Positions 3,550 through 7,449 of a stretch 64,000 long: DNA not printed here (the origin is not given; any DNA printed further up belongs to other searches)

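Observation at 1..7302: A second giant gene, open at the window edge, with a different 'tip' (MBG-like repeats plus a beta-helix)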

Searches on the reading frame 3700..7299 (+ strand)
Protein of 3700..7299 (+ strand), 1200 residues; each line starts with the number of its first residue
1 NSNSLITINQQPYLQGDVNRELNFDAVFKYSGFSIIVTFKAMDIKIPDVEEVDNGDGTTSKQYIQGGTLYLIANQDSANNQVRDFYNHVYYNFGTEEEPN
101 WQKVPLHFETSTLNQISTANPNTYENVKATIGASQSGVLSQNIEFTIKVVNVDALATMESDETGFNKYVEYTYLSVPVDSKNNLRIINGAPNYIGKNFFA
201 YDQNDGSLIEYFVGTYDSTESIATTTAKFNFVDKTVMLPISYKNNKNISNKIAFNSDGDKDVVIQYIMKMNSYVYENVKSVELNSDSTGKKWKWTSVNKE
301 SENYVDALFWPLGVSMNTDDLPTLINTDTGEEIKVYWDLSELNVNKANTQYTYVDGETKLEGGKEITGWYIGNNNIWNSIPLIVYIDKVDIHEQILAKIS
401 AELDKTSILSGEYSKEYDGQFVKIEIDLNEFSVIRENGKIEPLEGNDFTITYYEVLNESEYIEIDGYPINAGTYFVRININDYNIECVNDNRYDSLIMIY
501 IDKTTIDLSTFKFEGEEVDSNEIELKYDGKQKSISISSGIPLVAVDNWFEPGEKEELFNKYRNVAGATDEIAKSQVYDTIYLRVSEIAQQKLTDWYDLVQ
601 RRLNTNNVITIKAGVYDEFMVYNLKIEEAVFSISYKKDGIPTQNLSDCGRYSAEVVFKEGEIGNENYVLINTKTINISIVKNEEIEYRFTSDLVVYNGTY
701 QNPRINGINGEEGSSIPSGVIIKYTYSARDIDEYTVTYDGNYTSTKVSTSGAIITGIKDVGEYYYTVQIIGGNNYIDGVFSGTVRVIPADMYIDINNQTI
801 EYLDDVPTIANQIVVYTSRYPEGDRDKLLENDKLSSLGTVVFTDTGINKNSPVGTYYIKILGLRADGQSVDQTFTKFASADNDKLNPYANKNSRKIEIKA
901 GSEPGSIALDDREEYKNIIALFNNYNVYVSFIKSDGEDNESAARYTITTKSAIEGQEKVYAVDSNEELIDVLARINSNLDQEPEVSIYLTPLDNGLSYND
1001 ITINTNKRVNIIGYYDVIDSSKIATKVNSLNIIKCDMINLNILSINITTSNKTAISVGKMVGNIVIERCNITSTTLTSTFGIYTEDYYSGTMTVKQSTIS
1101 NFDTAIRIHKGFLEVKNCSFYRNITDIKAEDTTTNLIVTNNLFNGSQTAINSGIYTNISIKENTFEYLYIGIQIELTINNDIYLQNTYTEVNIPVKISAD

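Call 58: search_solved_structures(query=A4, max_evalue=10, show_alignments=3)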
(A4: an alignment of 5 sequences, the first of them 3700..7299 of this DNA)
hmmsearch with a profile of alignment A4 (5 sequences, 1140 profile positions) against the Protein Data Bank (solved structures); distinct sequences matched with E-value up to 10: 2.
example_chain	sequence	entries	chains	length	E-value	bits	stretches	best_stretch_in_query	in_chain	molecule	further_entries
1f97_A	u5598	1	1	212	1.3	9.9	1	711-753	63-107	JUNCTION ADHESION MOLECULE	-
5il7_A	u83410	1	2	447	1.8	9.4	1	928-989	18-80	Rab family protein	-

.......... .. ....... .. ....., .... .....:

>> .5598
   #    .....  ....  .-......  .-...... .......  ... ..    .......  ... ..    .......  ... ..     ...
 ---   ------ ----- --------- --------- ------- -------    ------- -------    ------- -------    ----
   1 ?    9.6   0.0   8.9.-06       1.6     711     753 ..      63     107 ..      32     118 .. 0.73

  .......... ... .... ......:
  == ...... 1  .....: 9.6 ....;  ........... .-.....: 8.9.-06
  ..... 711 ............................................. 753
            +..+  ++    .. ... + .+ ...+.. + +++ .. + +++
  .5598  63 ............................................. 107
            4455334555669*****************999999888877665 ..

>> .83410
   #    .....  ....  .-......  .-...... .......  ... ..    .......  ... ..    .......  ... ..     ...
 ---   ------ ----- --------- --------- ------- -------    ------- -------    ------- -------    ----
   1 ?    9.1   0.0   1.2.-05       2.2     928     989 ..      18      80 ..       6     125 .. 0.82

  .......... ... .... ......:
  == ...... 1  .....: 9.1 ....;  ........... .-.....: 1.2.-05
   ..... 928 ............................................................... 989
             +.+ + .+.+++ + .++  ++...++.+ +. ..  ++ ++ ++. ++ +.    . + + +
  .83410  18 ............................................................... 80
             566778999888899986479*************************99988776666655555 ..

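Call 71: predict_structure(alignment_id=A4)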
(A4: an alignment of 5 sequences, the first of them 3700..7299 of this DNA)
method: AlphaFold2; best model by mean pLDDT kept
length: 1200 residues; sequences in the alignment: 5
mean_pLDDT: 53.4   pTM: 0.33
mean pLDDT of the five models: 53.4, 53.0, 49.9, 48.9, 46.6
residues with pLDDT >= 90: 80; 70-90: 223; 50-70: 265; < 50: 632
segments of 3 or more residues with pLDDT < 50: 1-26, 28-30, 33-35, 37-53, 57-62, 84-105, 132-140, 151-324, 328-335, 337-347, 349-361, 368-378, 388-422, 433-440, 444-446, 457-462, 464-466, 469-473, 480-533, 535-539, 657-674, 677-683, 710-714, 729-733, 739-754, 794-813, 821-827, 833-921, 927-957, 1016-1019
pLDDT, mean of each block of 10 residues (from residue 1): 39 38 46 45 43 46 53 62 47 36 50 68 66 39 59 36 31 31 30 26 28 26 33 37 37 39 32 27 27 32 28 27 45 47 46 41 52 44 53 34 29 29 54 45 51 49 49 51 31 40 37 40 45 46 61 76 77 83 70 81 82 80 56 58 53 52 38 47 59 66 66 51 64 49 35 54 76 65 71 46 42 51 46 41 32 34 31 29 31 30 34 39 49 34 33 42 75 73 71 79 87 61 79 89 85 88 90 83 85 92 89 91 89 74 92 74 91 70 81 76
secondary structure, 60 per line:
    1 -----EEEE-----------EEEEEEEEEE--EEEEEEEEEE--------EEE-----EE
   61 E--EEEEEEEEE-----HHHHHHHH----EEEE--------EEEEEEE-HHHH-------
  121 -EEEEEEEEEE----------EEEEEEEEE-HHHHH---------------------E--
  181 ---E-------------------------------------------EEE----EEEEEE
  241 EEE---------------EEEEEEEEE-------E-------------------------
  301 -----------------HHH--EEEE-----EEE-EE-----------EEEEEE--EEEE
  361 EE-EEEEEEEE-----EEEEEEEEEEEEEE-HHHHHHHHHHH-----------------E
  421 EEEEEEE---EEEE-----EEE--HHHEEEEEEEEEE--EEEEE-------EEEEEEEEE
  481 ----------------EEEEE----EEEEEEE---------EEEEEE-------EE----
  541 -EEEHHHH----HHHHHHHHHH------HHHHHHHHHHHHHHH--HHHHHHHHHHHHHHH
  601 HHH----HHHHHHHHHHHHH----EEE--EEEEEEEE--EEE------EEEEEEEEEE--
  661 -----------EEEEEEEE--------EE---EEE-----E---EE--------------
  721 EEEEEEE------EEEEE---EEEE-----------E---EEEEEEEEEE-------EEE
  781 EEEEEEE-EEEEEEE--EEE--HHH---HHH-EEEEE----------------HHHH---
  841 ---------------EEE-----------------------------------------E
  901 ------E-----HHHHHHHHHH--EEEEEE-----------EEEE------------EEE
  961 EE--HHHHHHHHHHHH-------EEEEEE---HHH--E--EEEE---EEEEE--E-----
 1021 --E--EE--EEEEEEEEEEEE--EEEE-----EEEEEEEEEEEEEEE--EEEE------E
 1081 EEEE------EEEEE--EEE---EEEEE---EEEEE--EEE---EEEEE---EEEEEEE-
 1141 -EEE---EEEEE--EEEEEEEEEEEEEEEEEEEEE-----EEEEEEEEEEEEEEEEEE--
elements in order (helices of 4 or more, strands of 3 or more residues): E6-9 E21-30 E33-42 E51-53 E59-61 E64-72 H78-85 E90-93 E102-108 H110-113 E122-131 E142-150 H152-156 E228-230 E235-243 E259-267 E323-326 E332-334 E349-354 E357-362 E364-371 E377-390 H392-402 E420-427 E431-434 E440-442 E448-457 E460-464 E472-480 E497-501 E506-512 E522-527 E542-544 H545-548 H553-562 H569-583 H586-603 H608-620 E625-627 E630-637 E640-642 E649-658 E672-679 E693-695 E721-727 E734-738 E742-745 E761-770 E778-787 E789-795 E798-800 E813-817 H834-837 E856-858 H913-922 E925-930 E942-945 E958-962 H965-976 E984-989 E1001-1004 E1008-1012 E1030-1041 E1044-1047 E1053-1067 E1070-1073 E1080-1084 E1091-1095 E1098-1100 E1104-1108 E1112-1116 E1119-1121 E1125-1129 E1133-1139 E1142-1144 E1148-1152 E1155-1175 E1181-1198

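Call 74: fold_search(model_id=the predicted structure, library=pdb)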
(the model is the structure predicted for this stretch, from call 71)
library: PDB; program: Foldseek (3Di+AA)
matches with E <= 10: 534; with E <= 0.001: 1
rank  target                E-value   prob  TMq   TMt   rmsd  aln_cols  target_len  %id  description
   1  8bwk_C                3.1e-04  1.00  0.15  0.23  15.1       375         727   12  Metagenomic derived PL6 alginate lyase (released 2023-12-20)
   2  9fly_A                9.5e-03  0.18  0.06  0.08  61.8       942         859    8  CryoEM structure of the base (4151-5009) in the grappling hook protein A (GhpA) in the bacterium Aureispira sp. CCB-QB (released 2024-10-16)
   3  7xks                  1.2e-02  0.98  0.11  0.35  10.3       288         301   15  Crystal structure of an alkaline pectate lyase from Bacillus clausii (released 2023-03-29)
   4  6hhu_A                1.7e-02  0.41  0.09  0.15  21.1       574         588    8  Structure of the Bacillus anthracis Sap S-layer assembly domain (released 2019-07-24)
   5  9g93_A                1.7e-02  0.14  0.06  0.10  31.5       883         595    7  CryoET structure of the in vitro grown Bacillus anthracis Sap S-layer (released 2024-12-18)
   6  7sl6_A                1.9e-02  0.38  0.07  0.10  37.9       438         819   12  Full-length insulin receptor bound with site 2 binding deficient mutant insulin (B-L17R) -- symmetric conformation (released 2022-03-30)
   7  8k53_A                2.0e-02  0.16  0.08  0.11  37.3       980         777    9  Structure of the Dimeric Human CNTN2 Ig 1-6-FNIII 1-2 Domain in an Asymmetric State (released 2023-12-06)
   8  2yn3_A                2.4e-02  0.84  0.06  0.21  13.2       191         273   16  Structural insight into the giant calcium-binding adhesin SiiE: implications for the adhesion of Salmonella enterica t (released 2013-04-03)
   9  9oz1_A                2.8e-02  0.47  0.06  0.08  14.6       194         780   10  Cryo-EM structure of chicken ROS1 in apo-state. Cryo-EM refinement is focused on the "leg" region of chicken ROS1. (released 2026-02-25)
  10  4pln_C                2.9e-02  0.84  0.06  0.24  16.3       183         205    8  Crystal Structure of Chicken Netrin-1 (LN-LE3) complexed with mouse Neogenin (FN4-5) (released 2014-06-18)
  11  1ru4                  3.2e-02  0.99  0.13  0.35   8.8       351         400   11  Crystal structure of pectate lyase Pel9A (released 2004-04-13)
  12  5fmv_A                3.2e-02  0.69  0.06  0.17  16.2       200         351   10  Crystal structure of human CD45 extracellular region, domains d1-d4 (released 2016-03-23)
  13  5fmv_B                3.7e-02  0.51  0.06  0.15  16.2       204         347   11  Crystal structure of human CD45 extracellular region, domains d1-d4 (released 2016-03-23)
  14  6vfw_C                3.7e-02  0.51  0.07  0.15  17.7       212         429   15  Crystal structure of human delta protocadherin 10 EC1-EC4 (released 2020-03-11)
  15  3l5h_A                4.1e-02  0.18  0.06  0.10  24.3       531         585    8  Crystal structure of the full ectodomain of human gp130: New insights into the molecular assembly of receptor complexe (released 2010-05-19)
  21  4pmh                  7.6e-02  0.97  0.12  0.34  12.3       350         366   11  The structure of rice weevil pectin methyl esterase (released 2014-11-12)
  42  3eqn_A                1.2e-01  0.97  0.12  0.19   7.9       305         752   11  Crystal structure of beta-1,3-glucanase from Phanerochaete chrysosporium (Lam55A) (released 2009-02-03)
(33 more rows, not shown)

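Call 78: fold_search(model_id=the predicted structure, library=viral)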
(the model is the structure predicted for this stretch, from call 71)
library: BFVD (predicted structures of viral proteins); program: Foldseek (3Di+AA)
matches with E <= 10: 442; with E <= 0.001: 8
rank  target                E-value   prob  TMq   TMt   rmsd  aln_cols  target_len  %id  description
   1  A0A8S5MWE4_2          1.8e-05  1.00  0.12  0.17  43.4       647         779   11  Tail protein [Siphoviridae sp. ctsBB38]
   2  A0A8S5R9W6            2.3e-05  1.00  0.16  0.20  34.4      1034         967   10  Uncharacterized protein [virus sp. ctDYl1]
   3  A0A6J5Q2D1            6.7e-05  0.33  0.08  0.08  41.6      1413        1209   10  Uncharacterized protein [uncultured Caudovirales phage]
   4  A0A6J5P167            1.2e-04  0.99  0.16  0.14  32.1      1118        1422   10  Fibronectin type III [uncultured Caudovirales phage]
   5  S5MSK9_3              1.4e-04  0.72  0.09  0.09  36.1       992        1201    8  Tail fiber protein [Bacillus phage JL]
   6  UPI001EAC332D         3.3e-04  0.44  0.06  0.06  35.1       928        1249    8  (no name look-up for this kind of identifier)
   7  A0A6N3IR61            4.2e-04  1.00  0.12  0.34  11.3       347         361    9  LH3 [Bearded dragon adenovirus 1]
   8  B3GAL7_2              7.5e-04  0.25  0.06  0.06  37.3       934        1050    9  AMDV3_1 [uncultured virus]
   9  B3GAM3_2              2.0e-03  0.25  0.06  0.08  30.9       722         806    9  AMDV4_2 [uncultured virus]
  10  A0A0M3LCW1            2.6e-03  0.14  0.08  0.08  34.8      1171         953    9  Protein TE25 [Testudinid alphaherpesvirus 3]
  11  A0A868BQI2            3.2e-03  0.97  0.07  0.20  12.9       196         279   13  (no name in the UniProt tables at hand)
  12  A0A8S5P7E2            3.3e-03  0.07  0.04  0.05  78.2      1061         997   12  Tail protein [Siphoviridae sp. ctmYS12]
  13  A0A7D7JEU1            3.5e-03  0.13  0.07  0.09  45.4      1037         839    9  (no name in the UniProt tables at hand)
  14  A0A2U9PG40            4.0e-03  1.00  0.13  0.23  12.6       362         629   14  Uncharacterized protein [Gordonia phage Sitar]
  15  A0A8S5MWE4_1          4.2e-03  0.12  0.04  0.06  56.7       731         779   12  Tail protein [Siphoviridae sp. ctsBB38]
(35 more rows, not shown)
